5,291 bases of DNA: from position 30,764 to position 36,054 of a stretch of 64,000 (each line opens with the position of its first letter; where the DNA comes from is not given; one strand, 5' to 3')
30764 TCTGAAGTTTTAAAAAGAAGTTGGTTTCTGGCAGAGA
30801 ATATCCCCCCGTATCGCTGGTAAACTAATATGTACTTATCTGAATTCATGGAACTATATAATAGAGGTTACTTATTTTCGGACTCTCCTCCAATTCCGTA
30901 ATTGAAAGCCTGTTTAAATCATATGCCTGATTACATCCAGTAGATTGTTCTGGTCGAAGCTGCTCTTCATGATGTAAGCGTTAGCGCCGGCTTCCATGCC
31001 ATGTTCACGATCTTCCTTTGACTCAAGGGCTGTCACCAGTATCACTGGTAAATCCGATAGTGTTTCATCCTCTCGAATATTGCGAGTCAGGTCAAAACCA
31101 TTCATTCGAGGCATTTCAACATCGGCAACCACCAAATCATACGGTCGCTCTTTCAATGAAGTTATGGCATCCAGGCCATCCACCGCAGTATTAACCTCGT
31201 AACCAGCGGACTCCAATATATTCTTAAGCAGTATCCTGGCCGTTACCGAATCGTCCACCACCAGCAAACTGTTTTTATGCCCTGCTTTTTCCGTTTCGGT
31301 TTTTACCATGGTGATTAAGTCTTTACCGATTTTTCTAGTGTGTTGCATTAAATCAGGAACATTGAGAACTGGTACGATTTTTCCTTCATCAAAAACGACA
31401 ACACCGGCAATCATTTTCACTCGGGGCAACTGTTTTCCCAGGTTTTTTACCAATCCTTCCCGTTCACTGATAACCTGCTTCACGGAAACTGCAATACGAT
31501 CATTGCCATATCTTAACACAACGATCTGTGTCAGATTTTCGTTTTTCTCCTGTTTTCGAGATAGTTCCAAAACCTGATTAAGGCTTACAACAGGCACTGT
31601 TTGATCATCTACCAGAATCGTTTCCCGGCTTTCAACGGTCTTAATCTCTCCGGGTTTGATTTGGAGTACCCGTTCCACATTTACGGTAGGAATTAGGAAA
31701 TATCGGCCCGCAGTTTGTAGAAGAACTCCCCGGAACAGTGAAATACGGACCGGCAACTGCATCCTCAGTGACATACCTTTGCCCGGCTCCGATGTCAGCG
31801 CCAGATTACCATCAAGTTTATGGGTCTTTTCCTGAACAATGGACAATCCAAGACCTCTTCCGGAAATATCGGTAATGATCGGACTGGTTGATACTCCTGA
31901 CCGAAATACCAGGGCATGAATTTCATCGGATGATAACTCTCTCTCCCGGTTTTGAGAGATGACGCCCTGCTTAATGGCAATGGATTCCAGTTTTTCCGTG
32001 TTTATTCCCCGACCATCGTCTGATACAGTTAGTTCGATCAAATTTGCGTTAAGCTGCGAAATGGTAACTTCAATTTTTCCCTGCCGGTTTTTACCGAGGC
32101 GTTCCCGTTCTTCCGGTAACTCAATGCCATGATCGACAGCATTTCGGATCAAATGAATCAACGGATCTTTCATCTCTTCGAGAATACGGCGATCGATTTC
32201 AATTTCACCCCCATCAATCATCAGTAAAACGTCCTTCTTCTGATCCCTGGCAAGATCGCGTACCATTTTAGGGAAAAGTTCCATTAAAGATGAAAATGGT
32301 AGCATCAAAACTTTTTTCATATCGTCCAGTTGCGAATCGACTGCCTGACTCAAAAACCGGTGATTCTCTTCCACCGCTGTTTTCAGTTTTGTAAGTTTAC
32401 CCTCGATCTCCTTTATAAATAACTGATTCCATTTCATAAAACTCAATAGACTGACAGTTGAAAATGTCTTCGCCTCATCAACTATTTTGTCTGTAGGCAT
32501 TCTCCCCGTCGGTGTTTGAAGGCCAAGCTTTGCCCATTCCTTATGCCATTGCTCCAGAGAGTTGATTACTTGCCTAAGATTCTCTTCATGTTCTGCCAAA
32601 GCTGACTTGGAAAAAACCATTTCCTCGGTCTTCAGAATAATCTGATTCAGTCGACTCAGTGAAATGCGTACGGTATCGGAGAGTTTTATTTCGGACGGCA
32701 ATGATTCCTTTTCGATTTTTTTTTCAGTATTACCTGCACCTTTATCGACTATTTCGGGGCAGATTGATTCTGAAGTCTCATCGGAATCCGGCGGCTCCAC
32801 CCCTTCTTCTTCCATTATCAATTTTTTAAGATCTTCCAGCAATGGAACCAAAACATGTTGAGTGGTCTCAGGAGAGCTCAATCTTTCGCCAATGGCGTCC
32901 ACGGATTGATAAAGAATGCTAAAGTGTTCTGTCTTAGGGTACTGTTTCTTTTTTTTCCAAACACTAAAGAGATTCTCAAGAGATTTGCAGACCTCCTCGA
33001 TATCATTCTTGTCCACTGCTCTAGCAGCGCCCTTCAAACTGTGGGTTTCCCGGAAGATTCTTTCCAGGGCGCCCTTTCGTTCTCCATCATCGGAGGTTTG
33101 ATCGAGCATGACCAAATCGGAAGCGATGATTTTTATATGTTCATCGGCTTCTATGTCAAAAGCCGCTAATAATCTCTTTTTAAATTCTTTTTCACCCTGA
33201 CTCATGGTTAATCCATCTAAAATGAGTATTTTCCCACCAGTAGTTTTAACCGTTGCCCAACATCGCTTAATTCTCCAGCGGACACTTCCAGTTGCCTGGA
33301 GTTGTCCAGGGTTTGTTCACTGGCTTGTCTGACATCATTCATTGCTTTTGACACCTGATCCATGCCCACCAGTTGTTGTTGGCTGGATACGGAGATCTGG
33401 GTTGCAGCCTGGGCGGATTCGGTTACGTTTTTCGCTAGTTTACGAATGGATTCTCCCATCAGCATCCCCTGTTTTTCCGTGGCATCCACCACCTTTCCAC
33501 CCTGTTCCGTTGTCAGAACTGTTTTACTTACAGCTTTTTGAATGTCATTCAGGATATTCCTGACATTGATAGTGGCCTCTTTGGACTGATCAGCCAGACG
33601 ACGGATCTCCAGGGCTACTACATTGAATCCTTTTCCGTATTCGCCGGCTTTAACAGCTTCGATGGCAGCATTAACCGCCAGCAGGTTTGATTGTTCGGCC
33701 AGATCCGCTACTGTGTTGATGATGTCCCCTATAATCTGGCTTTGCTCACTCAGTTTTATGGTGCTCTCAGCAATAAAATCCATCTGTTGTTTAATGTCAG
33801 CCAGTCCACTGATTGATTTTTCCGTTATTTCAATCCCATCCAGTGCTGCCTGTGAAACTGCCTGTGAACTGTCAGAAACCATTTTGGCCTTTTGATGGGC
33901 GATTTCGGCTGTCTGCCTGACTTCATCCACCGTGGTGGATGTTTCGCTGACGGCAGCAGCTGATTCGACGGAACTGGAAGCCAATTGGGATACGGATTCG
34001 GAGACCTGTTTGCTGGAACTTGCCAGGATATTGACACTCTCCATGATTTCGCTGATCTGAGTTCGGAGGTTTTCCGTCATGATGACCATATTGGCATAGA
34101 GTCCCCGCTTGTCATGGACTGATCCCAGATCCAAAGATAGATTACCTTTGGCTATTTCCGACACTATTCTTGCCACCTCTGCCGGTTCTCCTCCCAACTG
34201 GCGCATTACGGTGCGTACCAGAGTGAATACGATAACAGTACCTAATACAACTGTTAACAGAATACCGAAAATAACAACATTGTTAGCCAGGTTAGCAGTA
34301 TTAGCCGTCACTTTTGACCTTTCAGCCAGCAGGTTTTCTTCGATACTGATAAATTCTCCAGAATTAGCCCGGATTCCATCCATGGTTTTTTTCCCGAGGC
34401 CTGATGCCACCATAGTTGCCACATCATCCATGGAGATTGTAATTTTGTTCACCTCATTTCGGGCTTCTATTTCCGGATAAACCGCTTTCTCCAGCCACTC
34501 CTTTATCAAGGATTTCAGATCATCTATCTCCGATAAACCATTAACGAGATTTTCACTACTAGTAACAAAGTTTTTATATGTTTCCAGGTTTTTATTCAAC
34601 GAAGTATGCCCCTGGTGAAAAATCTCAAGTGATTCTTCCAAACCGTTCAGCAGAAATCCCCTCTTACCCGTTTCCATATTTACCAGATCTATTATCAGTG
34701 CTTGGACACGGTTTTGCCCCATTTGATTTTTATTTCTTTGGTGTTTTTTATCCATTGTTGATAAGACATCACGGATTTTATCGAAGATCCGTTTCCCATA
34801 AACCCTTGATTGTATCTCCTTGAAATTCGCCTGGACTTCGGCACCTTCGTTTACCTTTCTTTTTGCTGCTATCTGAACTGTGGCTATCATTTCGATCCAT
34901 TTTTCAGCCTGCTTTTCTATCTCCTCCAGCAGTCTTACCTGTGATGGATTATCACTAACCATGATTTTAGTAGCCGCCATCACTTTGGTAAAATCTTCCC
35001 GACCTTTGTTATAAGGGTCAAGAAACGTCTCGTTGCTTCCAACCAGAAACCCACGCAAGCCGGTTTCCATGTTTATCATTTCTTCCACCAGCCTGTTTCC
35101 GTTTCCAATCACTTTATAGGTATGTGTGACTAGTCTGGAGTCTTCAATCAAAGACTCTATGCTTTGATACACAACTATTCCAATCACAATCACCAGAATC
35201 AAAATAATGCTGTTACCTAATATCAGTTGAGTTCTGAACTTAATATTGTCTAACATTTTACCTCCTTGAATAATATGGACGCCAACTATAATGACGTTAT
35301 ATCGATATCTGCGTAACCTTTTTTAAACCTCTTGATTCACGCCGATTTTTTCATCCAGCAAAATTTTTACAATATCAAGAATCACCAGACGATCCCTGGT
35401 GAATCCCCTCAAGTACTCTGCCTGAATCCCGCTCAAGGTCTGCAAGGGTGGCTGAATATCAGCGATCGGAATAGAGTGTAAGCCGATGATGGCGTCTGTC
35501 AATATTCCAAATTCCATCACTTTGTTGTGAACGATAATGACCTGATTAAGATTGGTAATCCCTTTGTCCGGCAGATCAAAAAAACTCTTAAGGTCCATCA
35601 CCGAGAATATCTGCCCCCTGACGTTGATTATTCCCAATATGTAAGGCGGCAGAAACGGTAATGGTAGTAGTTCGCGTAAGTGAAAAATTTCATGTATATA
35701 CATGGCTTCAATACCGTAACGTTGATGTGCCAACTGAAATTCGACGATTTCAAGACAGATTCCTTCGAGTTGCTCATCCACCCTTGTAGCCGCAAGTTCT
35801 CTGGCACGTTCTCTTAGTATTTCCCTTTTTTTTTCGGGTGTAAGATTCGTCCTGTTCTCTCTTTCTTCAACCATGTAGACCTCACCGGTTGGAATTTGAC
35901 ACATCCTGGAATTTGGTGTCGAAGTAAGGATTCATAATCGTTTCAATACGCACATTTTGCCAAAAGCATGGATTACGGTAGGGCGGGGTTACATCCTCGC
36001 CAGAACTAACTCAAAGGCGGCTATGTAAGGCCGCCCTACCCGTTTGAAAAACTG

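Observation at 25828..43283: Che-like chemosensory cluster whose terminal genes are a degenerate HD-GYP receiver protein and a GAF hybrid kinase rather than motor components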

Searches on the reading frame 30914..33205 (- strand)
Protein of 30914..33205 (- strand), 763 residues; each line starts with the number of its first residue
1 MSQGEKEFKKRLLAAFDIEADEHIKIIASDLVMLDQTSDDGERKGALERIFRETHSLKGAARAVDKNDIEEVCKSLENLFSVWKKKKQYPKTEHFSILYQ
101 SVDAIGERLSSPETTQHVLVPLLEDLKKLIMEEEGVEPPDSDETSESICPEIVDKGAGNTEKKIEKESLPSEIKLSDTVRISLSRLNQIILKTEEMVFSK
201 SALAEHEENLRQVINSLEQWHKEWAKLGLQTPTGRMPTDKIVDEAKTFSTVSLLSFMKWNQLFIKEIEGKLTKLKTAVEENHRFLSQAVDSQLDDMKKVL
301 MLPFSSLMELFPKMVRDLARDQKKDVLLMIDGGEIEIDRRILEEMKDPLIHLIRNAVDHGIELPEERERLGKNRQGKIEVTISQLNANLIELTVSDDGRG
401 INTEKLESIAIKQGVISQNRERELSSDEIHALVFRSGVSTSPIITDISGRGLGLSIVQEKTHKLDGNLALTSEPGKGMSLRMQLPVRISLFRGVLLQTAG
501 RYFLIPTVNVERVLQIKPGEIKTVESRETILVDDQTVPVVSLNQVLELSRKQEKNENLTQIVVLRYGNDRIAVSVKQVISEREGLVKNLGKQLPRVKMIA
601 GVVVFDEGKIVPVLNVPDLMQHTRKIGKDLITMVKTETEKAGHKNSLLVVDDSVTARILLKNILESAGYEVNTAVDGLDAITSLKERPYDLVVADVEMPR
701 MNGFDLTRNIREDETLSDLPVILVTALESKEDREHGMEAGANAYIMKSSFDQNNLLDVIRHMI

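Call 3: search_protein_families(library=pfam, proteins=[window:30914-33205:-])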
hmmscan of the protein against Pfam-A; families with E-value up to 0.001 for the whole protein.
window:30914-33205:- (763 aa): 4 families
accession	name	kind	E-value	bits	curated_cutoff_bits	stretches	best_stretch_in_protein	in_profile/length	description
PF00072.30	Response_reg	-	4e-28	98.2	30.2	1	648-759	2-110/111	Response regulator receiver domain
PF01584.24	CheW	-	1.7e-17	63.8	23.5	1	493-622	2-136/138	CheW-like domain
PF02518.31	HATPase_c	-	9.8e-17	61.8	26.4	1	347-487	4-110/111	Histidine kinase-, DNA gyrase B-, and HSP90-like ATPase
PF01627.28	Hpt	-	3.1e-09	37.4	24.6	1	12-86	2-62/84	Hpt domain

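Call 16: find_homologous_proteins(query=window:30914-33205:-, max_evalue=1e-30)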
Query window:30914-33205:- (763 aa): 7603 proteins with E <= 1e-30 among 8000 candidates; the best 120 are listed.
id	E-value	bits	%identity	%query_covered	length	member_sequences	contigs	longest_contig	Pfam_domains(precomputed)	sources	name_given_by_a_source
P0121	0.0e+0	1636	100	100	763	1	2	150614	PF01584.25,PF02518.32,PF00072.31,PF01627.29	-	-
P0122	1.5e-218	746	50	100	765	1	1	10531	PF01584.25,PF02518.32,PF00072.31,PF01627.29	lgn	-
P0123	3.7e-212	725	47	100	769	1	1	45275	PF01584.25,PF02518.32,PF00072.31,PF01627.29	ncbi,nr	ncbi:hybrid sensor histidine kinase/response regulator [Desulfobacterales bacterium HSG17]|nr:hybrid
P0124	8.8e-210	717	44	99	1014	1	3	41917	PF01584.25,PF02518.32,PF00072.31,PF01627.29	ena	-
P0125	4.4e-206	705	43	99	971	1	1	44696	PF01584.25,PF02518.32,PF00072.31,PF01627.29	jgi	jgi:two-component system chemotaxis sensor kinase CheA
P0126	9.6e-206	704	46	100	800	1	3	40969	PF01584.25,PF02518.32,PF00072.31,PF01627.29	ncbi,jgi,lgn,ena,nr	ncbi:MAG TPA: hybrid sensor histidine kinase/response regulator [archaeon]|nr:hybrid sensor histidin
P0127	3.9e-205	702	42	99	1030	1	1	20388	PF01584.25,PF02518.32,PF00072.31,PF01627.29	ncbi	-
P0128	1.5e-204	700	46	100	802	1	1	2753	PF01584.25,PF02518.32,PF00072.31,PF01627.29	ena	-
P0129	9.8e-204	697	47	100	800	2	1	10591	PF01584.25,PF02518.32,PF00072.31,PF01627.29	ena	-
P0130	6.4e-203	694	47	100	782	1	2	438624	PF01584.25,PF02518.32,PF00072.31,PF01627.29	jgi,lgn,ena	-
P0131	6.5e-203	694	47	100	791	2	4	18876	PF01584.25,PF02518.32,PF00072.31,PF01627.29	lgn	-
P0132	1.0e-202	694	47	100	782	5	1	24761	PF01584.25,PF02518.32,PF00072.31,PF01627.29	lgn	-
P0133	2.3e-202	692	47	100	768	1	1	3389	PF01584.25,PF02518.32,PF00072.31,PF01627.29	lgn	-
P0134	2.4e-202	692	40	99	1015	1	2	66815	PF01584.25,PF02518.32,PF00072.31,PF01627.29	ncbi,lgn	ncbi:MAG: Hpt domain-containing protein [Candidatus Binatia bacterium]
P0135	4.4e-202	691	45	100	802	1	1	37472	PF01584.25,PF02518.32,PF00072.31,PF01627.29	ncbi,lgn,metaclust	metaclust:status=active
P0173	7.2e-197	674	44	100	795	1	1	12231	PF01584.25,PF02518.32,PF00072.31,PF01627.29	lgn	-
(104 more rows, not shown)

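Call 17: find_encoding_contigs(protein=P0123, flank=10000, max_places=2)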
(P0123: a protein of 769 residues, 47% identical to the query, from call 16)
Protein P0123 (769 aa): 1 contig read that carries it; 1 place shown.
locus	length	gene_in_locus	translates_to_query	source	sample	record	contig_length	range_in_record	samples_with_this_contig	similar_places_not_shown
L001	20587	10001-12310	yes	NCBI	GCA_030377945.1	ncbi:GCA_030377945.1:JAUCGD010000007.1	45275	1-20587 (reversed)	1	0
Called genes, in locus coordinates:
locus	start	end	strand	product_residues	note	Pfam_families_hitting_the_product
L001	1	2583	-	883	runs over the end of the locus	PF00072:Response_reg, PF01590:GAF, PF00512:HisKA, PF02518:HATPase_c, PF00072:Response_reg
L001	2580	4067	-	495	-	PF00072:Response_reg, PF00989:PAS (weak), PF13487:HD_5, PF01966:HD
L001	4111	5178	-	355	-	PF00072:Response_reg, PF01339:CheB_methylest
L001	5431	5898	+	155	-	PF01584:CheW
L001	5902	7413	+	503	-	PF01739:CheR, PF00515:TPR_1 (faint), PF13176:TPR_7 (faint), PF07719:TPR_2 (faint), PF13181:TPR_8 (faint), PF13414:TPR_11 (faint), PF14559:TPR_19 (faint), PF21033:RMD1-3 (faint)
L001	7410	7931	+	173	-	PF01584:CheW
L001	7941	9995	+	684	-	PF02743:dCache_1, PF00672:HAMP, PF00015:MCPsignal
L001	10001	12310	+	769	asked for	PF01627:Hpt, PF02518:HATPase_c, PF01584:CheW, PF00072:Response_reg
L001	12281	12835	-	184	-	PF02518:HATPase_c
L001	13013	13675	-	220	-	PF00072:Response_reg, PF00512:HisKA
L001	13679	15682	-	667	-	PF02743:dCache_1 (weak), PF00989:PAS, PF08447:PAS_3, PF08448:PAS_4, PF13426:PAS_9, PF00512:HisKA, PF02518:HATPase_c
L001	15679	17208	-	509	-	PF18709:DLP_helical (faint), PF00512:HisKA, PF02518:HATPase_c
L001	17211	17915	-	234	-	-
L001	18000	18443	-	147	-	PF00072:Response_reg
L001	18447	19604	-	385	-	PF00072:Response_reg, PF00512:HisKA, PF02518:HATPase_c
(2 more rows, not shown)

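Call 18: find_encoding_contigs(protein=P0122, flank=10000, max_places=2)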
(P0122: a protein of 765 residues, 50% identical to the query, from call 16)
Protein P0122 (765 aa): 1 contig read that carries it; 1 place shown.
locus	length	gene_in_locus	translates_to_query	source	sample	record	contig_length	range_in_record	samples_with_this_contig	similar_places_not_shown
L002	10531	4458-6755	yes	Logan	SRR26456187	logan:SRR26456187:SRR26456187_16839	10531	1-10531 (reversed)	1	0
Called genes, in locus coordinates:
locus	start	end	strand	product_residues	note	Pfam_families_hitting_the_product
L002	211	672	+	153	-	PF01584:CheW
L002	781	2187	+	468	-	PF01739:CheR, PF24575:TPR_Slam (faint), PF00515:TPR_1 (faint), PF07719:TPR_2 (faint), PF13181:TPR_8 (faint), PF13414:TPR_11 (faint), PF13432:TPR_16 (weak), PF14559:TPR_19, +2 more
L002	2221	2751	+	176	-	PF01584:CheW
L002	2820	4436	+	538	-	PF12729:4HB_MCP_1, PF00672:HAMP, PF00015:MCPsignal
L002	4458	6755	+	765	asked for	PF01627:Hpt, PF02518:HATPase_c, PF01584:CheW, PF00072:Response_reg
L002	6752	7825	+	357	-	PF00072:Response_reg, PF01339:CheB_methylest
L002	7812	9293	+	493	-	PF00072:Response_reg, PF00989:PAS (weak), PF13426:PAS_9 (faint), PF13487:HD_5, PF01966:HD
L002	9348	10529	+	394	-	?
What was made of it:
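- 30914..33205 (-): CheA: Hpt - (no P2) - kinase - CheW - REC. The closest relatives (47-50% identity) lie in syntenic clusters (calls 16-18).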

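Call 19: find_encoding_contigs(protein=P0173, flank=10000, max_places=2)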
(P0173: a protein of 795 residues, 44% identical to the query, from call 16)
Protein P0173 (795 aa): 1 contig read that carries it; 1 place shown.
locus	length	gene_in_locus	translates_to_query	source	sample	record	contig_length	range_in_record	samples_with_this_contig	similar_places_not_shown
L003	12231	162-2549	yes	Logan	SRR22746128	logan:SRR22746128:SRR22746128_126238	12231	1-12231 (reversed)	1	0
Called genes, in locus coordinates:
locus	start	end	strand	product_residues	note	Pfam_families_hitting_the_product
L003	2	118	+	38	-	?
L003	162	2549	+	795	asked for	PF01627:Hpt, PF02518:HATPase_c, PF01584:CheW, PF00072:Response_reg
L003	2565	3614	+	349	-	PF00072:Response_reg, PF01339:CheB_methylest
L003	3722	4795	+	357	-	PF00072:Response_reg, PF00990:GGDEF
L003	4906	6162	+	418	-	PF00072:Response_reg, PF13487:HD_5, PF01966:HD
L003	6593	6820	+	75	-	-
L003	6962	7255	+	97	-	-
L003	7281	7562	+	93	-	PF05015:HigB-like_toxin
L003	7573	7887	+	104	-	PF01381:HTH_3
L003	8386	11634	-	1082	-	PF02743:dCache_1, PF00512:HisKA, PF02518:HATPase_c, PF00072:Response_reg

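Call 23: find_encoding_contigs(protein=P0121, flank=1000, max_places=3)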
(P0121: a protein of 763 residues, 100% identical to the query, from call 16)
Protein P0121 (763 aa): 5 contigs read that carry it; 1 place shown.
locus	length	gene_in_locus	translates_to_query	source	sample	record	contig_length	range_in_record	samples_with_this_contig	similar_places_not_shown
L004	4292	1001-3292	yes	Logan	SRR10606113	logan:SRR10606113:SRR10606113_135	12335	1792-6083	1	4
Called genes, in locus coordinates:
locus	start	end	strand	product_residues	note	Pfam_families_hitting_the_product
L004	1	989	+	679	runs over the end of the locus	PF05227:CHASE3, PF00015:MCPsignal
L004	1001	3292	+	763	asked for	PF01627:Hpt, PF02518:HATPase_c, PF01584:CheW, PF00072:Response_reg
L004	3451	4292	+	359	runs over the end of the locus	PF00072:Response_reg, PF01339:CheB_methylest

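Call 46: search_protein_families(library=ncbifam, proteins=[window:30914-33205:-], max_evalue=1e-10)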
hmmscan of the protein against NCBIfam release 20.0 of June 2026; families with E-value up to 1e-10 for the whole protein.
window:30914-33205:- (763 aa): 63 families (the best 25 are shown)
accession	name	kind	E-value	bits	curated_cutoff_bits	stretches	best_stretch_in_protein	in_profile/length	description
NF041336.1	CheA_Halo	equivalog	1.7e-85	288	950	1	298-617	350-664/666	chemotaxis protein CheA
NF007835.0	PRK10547.1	equivalog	7.5e-59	199.9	793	1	296-623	337-660/670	chemotaxis protein CheA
NF008099.0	PRK10841.1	equivalog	1.1e-25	89.6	920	1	446-747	650-925/949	two-component system sensor histidine kinase RcsC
NF007420.1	PRK09959.1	equivalog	5.5e-25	87.1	1995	1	643-748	957-1060/1197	acid-sensing system histidine kinase EvgS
NF007135.0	PRK09581.1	equivalog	5.9e-24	84.7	474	1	646-749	4-107/457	PleD family two-component system response regulator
NF045944.1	ResRegRpaBCyano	equivalog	6.9e-23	81.2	330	1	648-755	1-104/229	response regulator transcription factor RpaB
NF008318.0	PRK11107.1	equivalog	1.8e-22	79.2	890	1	448-761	480-783/920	two-component sensor histidine kinase BarA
NF007901.0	PRK10610.1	equivalog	1.4e-21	76.9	189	1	646-748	7-110/129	chemotaxis response regulator CheY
NF011874.0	PRK15347.1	equivalog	1.2e-20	73.2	852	1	645-747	691-795/921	two component system sensor kinase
NF041733.1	resp_reg_CseB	equivalog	5.3e-20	71.8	350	1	647-762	3-114/228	two-component system response regulator CseB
TIGR02154.1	PhoB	equivalog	5.9e-20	71.5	296.2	1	645-760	3-117/226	phosphate regulon transcriptional regulator PhoB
NF053854.1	RespRegPhoBBctds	equivalog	9.8e-20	70.9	270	1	647-748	1-101/225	two-component system response regulator PhoB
NF041947.1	LuxQ_Vibrio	equivalog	1.6e-19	69.3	1200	1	640-748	718-825/843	quorum-sensing autoinducer 2 sensor kinase/phosphatase LuxQ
NF008302.0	PRK11091.1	equivalog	2.5e-19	69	838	1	637-762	518-642/779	aerobic respiration two-component sensor histidine kinase ArcB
NF041367.1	CheY_Halo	equivalog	4.7e-18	65.6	200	1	648-762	2-113/114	chemotaxis protein CheY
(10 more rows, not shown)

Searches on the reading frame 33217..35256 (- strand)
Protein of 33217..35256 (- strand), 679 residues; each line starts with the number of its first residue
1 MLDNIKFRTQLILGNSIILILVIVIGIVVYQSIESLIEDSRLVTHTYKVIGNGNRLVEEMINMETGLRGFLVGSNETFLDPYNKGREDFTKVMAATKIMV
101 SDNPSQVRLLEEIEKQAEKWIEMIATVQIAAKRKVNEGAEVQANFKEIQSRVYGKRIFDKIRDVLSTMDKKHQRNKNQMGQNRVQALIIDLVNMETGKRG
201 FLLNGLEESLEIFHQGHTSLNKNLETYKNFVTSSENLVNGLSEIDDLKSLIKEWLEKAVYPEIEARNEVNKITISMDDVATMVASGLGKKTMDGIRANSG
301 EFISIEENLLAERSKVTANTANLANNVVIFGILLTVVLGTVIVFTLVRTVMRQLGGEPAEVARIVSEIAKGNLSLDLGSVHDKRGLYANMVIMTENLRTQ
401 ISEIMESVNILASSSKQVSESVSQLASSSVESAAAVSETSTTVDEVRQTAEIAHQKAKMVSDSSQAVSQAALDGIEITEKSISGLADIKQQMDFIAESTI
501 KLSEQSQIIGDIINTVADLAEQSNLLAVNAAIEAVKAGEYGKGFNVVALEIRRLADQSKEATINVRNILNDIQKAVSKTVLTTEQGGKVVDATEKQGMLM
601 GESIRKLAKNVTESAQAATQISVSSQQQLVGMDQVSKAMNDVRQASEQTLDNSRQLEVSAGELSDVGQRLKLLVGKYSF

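Call 3: search_protein_families(library=pfam, proteins=[window:33217-35256:-])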
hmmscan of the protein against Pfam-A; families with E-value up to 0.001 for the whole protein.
window:33217-35256:- (679 aa): 2 families
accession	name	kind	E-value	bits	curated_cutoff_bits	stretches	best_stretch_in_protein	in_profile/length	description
PF05227.19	CHASE3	-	3.6e-48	163.4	28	2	40-178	2-134/138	CHASE3 domain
PF00015.26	MCPsignal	-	1.6e-28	100.2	34.6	1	485-644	18-170/172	Methyl-accepting chemotaxis protein (MCP) signalling domain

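Call 46: search_protein_families(library=ncbifam, proteins=[window:33217-35256:-], max_evalue=1e-10)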
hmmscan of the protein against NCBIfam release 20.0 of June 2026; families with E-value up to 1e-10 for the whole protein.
window:33217-35256:- (679 aa): 7 families
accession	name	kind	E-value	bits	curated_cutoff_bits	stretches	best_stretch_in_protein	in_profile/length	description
NF058645.1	MCPCtpMPsAe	equivalog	1.3e-26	93.6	900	1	304-677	184-556/558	methyl-accepting chemotaxis protein CtpM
NF041847.1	transduc_aer2_vibrio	equivalog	6.6e-25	87.5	1200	1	362-670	463-745/804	aerotaxis transducer Aer2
NF011622.0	PRK15048.1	equivalog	5.2e-21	75.4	900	1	333-674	198-510/553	methyl-accepting chemotaxis protein II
NF011615.0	PRK15041.1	equivalog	1.1e-18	67.2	947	1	316-653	182-491/554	methyl-accepting chemotaxis protein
NF047851.1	MCPCitTducer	equivalog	9.2e-18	64.6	900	1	319-666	184-503/553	methyl-accepting chemotaxis citrate transducer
NF007309.0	PRK09793.1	equivalog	1.7e-17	63.6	903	1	388-651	250-485/533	methyl-accepting chemotaxis protein IV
NF050802.1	AspChtxCcaA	equivalog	6.6e-16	57.8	1300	1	453-591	517-655/700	aspartate chemotaxis receptor CcaA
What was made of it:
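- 33217..35256 (-): Core MCP with two CHASE3 stretches and a long-class signalling domain. It has the same length as the CtpM profile (call 46).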

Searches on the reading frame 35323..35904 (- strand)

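Call 3: search_protein_families(library=pfam, proteins=[window:35323-35904:-])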
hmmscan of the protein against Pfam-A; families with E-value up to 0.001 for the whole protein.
window:35323-35904:- (193 aa): 1 family
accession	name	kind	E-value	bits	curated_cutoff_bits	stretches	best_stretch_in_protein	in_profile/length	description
PF01584.24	CheW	-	1.8e-28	99.3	23.5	1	53-183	2-135/138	CheW-like domain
